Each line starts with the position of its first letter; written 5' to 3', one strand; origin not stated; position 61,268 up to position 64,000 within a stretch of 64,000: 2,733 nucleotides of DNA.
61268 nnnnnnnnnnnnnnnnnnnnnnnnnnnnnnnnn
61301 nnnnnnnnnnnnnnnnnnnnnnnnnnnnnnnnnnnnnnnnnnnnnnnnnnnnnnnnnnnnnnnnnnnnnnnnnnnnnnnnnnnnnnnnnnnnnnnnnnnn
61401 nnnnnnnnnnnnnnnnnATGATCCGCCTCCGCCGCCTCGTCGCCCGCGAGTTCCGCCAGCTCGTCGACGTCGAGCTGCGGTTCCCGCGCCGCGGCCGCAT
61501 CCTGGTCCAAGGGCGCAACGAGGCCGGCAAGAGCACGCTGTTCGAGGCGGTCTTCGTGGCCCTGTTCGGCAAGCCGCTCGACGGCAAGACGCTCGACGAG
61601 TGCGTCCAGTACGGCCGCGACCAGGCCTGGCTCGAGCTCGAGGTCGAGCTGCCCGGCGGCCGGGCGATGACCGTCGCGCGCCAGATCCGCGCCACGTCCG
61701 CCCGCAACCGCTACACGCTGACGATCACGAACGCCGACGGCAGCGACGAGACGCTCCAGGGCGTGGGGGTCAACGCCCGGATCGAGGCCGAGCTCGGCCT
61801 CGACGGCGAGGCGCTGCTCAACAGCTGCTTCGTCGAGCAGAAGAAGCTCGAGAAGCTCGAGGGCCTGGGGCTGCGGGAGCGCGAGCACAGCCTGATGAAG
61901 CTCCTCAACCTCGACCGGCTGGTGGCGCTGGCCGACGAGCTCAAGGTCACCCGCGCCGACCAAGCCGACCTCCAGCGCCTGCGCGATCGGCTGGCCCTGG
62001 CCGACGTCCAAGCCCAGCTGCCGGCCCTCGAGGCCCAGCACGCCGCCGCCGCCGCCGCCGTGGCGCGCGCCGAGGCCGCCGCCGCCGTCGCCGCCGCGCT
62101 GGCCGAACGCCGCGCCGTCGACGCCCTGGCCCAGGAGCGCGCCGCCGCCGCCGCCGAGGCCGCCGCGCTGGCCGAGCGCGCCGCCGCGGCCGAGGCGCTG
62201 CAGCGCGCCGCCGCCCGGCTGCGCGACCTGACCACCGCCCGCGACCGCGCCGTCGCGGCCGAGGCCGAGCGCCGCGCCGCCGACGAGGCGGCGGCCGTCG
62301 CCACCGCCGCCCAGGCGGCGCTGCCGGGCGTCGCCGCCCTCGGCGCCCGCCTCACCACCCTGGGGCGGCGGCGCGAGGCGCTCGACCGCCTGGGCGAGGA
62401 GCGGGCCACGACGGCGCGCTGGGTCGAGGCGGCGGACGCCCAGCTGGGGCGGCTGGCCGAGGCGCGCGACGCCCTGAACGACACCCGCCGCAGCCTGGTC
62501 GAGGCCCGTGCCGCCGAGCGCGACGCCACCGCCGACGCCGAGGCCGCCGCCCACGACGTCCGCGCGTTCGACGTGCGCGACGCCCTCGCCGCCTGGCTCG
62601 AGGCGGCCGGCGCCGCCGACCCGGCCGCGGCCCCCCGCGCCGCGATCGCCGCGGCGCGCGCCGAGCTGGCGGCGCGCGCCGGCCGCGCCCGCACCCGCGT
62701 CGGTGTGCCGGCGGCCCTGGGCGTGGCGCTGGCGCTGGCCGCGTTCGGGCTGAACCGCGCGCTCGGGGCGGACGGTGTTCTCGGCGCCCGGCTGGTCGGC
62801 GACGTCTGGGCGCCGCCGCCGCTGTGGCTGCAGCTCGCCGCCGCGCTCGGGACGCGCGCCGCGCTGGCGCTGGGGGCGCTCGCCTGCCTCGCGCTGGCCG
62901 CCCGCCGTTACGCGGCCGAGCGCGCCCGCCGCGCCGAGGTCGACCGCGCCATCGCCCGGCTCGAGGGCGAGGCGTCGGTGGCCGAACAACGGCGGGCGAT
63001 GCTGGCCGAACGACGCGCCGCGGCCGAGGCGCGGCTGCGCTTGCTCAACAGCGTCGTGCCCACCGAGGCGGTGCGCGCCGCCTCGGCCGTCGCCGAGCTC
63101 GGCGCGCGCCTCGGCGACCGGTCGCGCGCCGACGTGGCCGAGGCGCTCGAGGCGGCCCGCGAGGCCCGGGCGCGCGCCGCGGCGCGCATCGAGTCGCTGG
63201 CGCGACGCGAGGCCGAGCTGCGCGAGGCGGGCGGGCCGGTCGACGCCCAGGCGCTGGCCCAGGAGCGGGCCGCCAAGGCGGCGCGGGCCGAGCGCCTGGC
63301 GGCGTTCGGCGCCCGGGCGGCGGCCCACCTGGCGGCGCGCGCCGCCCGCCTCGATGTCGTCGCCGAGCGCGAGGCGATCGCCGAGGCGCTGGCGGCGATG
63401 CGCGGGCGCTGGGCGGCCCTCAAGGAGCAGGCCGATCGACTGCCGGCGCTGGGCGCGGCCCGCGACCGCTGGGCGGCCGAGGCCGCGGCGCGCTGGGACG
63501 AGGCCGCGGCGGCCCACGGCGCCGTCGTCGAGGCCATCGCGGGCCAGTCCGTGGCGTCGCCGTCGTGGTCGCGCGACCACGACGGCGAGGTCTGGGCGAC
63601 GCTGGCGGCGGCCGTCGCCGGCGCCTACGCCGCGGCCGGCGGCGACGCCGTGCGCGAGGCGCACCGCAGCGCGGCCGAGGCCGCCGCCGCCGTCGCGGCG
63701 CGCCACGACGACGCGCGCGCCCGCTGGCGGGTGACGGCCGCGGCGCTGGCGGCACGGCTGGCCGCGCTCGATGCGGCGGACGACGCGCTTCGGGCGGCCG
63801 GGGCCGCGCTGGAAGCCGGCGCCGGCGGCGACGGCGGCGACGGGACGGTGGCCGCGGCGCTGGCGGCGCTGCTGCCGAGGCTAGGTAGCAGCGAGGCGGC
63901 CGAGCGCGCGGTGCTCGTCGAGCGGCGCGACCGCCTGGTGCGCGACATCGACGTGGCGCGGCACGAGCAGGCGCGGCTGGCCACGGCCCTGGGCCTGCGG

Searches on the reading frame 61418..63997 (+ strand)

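Call 62: search_protein_families(library=pfam, proteins=[window:61418-63997:+], max_evalue=0.0001)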
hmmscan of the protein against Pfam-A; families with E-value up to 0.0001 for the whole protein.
window:61418-63997:+ (860 aa): 2 families
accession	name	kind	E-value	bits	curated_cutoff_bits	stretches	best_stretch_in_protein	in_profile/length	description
PF13476.12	AAA_23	-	1.3e-10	42.7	27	1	8-188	3-176/201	AAA domain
PF13514.12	AAA_27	-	7.2e-07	29.4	22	1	3-116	2-114/206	AAA domain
